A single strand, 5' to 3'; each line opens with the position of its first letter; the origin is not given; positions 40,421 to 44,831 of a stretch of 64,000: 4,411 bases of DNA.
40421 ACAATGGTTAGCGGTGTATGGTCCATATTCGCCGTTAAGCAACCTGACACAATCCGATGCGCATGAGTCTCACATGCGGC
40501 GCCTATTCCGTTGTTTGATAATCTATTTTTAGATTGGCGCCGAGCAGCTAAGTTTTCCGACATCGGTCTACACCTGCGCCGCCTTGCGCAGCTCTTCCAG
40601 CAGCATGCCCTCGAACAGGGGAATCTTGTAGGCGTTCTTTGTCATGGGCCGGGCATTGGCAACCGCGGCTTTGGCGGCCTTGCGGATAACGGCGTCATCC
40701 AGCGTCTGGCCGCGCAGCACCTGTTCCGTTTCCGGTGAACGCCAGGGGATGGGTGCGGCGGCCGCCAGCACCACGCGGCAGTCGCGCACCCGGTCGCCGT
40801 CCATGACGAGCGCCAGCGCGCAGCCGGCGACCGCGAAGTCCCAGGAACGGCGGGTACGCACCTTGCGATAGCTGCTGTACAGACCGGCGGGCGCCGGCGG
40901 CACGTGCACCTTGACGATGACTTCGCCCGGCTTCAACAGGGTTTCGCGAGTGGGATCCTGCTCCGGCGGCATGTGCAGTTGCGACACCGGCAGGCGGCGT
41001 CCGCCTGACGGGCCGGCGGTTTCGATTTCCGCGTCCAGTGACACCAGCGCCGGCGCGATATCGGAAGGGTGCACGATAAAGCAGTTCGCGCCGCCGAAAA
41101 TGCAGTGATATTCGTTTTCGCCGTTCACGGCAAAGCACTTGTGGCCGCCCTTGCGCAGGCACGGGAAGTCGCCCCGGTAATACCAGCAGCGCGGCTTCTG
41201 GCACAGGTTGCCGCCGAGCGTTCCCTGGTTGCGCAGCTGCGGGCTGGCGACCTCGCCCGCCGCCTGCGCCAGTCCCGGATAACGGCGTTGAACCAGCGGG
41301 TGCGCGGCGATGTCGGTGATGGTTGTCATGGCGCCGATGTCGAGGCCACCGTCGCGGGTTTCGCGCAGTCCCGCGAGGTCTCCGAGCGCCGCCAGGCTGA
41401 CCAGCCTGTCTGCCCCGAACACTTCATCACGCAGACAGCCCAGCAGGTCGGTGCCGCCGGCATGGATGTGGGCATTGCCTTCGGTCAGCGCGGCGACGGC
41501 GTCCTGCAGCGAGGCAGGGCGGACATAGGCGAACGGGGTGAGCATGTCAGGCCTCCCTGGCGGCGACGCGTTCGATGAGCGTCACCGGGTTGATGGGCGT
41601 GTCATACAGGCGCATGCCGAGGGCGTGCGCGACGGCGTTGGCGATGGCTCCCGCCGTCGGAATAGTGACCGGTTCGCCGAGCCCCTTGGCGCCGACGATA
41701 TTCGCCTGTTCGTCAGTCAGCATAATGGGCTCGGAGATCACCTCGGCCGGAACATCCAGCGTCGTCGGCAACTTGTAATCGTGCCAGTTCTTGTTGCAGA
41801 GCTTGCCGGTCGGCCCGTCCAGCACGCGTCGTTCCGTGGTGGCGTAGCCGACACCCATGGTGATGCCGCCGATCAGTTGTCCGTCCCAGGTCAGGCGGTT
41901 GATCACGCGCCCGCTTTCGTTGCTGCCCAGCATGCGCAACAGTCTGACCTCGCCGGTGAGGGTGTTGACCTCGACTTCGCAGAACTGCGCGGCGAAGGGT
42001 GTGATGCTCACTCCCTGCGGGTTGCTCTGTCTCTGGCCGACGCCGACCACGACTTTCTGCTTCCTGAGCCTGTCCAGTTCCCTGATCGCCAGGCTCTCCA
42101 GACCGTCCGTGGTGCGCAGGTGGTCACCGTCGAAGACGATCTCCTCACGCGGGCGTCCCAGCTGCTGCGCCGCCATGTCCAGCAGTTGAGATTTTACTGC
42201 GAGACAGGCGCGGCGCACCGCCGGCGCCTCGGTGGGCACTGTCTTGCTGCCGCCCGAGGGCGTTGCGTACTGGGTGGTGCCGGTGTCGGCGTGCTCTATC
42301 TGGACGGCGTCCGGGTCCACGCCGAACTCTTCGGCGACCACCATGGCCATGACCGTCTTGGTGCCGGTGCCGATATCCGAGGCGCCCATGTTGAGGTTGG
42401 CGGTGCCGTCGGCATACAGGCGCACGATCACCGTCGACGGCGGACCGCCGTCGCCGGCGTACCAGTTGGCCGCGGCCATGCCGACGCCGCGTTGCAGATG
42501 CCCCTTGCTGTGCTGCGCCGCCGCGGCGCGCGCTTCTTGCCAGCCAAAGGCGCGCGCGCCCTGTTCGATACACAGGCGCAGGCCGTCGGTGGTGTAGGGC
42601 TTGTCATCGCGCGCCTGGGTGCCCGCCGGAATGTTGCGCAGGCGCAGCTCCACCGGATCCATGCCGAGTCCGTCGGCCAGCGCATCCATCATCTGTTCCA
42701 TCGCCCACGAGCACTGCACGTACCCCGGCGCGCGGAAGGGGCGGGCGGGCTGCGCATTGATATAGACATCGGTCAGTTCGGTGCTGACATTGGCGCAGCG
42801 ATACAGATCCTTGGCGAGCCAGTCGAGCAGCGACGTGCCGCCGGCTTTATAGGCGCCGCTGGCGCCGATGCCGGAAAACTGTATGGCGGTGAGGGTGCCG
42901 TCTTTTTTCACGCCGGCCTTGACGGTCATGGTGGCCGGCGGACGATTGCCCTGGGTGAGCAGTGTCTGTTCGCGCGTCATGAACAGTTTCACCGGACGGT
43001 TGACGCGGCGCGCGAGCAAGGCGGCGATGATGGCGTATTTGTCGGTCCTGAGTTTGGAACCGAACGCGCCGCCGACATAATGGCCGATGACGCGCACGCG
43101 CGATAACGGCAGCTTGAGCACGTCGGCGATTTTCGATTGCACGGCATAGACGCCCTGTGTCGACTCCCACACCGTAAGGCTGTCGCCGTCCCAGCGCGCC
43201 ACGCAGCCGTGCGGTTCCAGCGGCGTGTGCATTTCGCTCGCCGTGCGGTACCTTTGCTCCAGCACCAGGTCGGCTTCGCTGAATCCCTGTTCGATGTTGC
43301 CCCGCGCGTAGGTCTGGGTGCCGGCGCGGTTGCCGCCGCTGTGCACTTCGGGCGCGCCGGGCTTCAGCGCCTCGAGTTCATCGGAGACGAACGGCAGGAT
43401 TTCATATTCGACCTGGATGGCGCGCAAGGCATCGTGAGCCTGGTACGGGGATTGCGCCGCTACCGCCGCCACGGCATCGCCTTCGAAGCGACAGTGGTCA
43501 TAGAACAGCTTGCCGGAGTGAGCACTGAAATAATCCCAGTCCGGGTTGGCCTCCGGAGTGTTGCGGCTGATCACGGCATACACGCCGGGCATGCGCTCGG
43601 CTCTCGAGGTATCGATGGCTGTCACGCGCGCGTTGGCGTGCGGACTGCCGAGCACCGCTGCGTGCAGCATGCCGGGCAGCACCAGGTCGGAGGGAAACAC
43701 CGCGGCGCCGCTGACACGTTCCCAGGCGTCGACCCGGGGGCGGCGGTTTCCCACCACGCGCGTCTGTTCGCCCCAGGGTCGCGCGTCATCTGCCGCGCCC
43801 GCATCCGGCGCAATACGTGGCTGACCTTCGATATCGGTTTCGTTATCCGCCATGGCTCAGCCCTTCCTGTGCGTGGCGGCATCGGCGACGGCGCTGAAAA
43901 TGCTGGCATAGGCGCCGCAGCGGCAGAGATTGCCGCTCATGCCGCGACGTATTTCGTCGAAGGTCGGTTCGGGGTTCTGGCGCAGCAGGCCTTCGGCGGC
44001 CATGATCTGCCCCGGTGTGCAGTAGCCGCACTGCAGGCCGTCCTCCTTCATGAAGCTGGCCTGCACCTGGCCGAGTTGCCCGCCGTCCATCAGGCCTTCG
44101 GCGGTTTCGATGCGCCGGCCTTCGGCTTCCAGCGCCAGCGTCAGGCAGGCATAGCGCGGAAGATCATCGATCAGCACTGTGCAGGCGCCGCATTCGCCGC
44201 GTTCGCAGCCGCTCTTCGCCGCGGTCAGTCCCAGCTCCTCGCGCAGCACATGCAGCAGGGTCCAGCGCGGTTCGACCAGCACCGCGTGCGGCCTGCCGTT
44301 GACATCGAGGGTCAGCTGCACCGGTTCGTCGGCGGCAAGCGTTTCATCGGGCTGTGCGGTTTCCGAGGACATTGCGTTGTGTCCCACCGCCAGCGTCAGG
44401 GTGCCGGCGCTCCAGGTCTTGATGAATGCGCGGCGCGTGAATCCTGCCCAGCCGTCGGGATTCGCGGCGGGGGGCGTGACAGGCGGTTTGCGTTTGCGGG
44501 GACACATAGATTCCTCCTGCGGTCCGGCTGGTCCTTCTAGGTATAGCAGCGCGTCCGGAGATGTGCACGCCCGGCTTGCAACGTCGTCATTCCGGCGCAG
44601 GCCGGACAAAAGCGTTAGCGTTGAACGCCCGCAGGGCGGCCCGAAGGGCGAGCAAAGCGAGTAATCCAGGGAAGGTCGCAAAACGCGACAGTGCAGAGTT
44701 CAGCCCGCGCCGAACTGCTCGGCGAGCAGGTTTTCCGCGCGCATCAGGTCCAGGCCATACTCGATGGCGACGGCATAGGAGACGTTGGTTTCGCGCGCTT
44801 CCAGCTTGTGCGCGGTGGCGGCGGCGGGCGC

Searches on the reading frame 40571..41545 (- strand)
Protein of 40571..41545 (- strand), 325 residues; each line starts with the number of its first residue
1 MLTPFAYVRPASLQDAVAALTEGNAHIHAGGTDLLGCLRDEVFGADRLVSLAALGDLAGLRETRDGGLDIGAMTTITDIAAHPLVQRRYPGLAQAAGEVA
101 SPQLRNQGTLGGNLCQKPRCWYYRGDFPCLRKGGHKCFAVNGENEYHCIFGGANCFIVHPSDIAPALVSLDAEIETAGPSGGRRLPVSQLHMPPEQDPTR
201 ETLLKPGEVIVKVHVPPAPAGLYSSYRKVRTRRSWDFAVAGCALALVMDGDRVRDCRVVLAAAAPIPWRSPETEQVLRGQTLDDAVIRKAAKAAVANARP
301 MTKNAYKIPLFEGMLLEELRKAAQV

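Call 31: search_protein_families(library=pfam, proteins=[window:40571-41545:-], max_evalue=0.00001)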
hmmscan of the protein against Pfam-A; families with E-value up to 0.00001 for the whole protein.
window:40571-41545:- (325 aa): 2 families
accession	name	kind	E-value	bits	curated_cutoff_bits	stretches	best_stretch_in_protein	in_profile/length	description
PF00941.27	FAD_binding_5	-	3.3e-39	134.8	27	1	4-217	2-169/170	FAD binding domain in molybdopterin dehydrogenase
PF03450.22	CO_deh_flav_C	-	7e-16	58.7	25.5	1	226-316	3-96/102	CO dehydrogenase flavoprotein C-terminal domain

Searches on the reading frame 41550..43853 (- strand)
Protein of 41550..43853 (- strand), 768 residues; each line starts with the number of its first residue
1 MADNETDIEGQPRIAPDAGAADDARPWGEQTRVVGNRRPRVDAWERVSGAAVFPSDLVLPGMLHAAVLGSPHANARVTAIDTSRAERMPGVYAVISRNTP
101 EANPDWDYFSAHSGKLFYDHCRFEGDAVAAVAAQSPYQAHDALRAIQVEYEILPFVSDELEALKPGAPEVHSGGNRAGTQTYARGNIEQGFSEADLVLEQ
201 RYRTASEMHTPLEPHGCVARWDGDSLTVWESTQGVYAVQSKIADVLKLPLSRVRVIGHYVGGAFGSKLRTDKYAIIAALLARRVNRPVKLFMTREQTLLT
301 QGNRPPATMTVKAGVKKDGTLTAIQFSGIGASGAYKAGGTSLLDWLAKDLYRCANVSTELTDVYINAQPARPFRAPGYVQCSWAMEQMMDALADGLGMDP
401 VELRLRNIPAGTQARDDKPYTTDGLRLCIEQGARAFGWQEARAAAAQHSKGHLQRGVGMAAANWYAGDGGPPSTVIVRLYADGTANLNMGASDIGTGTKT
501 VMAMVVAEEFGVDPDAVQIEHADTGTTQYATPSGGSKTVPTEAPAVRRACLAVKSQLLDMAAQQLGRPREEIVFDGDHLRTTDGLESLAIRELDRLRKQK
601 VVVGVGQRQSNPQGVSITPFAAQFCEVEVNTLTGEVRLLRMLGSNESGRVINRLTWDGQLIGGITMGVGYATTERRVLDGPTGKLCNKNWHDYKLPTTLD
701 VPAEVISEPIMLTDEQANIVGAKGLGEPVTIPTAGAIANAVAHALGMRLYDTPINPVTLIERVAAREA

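Call 31: search_protein_families(library=pfam, proteins=[window:41550-43853:-], max_evalue=0.00001)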
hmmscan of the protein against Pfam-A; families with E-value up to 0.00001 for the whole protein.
window:41550-43853:- (768 aa): 3 families
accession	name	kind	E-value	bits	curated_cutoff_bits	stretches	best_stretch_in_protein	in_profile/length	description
PF02738.23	MoCoBD_1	-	1.4e-71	240.9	27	1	178-408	11-244/244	Molybdopterin cofactor-binding domain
PF20256.3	MoCoBD_2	-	9e-63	212.8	27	1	433-702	3-283/283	Molybdopterin cofactor-binding domain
PF01315.27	Ald_Xan_dh_C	-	3.9e-22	79.1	31.3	1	48-153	1-109/110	Aldehyde oxidase and xanthine dehydrogenase, a/b hammerhead domain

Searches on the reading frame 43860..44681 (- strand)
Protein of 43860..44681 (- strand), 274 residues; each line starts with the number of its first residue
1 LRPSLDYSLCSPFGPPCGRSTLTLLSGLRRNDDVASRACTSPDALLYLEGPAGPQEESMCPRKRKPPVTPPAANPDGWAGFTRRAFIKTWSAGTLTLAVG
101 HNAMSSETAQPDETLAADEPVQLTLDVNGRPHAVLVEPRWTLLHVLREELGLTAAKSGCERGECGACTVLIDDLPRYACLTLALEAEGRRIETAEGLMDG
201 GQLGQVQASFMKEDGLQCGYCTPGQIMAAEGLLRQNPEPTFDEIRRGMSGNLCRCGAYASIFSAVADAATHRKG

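Call 31: search_protein_families(library=pfam, proteins=[window:43860-44681:-], max_evalue=0.00001)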
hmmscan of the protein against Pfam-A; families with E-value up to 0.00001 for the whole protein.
window:43860-44681:- (274 aa): 2 families
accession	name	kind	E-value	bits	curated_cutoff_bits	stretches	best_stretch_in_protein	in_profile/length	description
PF01799.25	Fer2_2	-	4.4e-28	97.7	30.3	1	193-265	1-74/75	[2Fe-2S] binding domain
PF00111.32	Fer2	-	9.6e-07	29.1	21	1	126-173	2-49/77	2Fe-2S iron-sulfur cluster binding domain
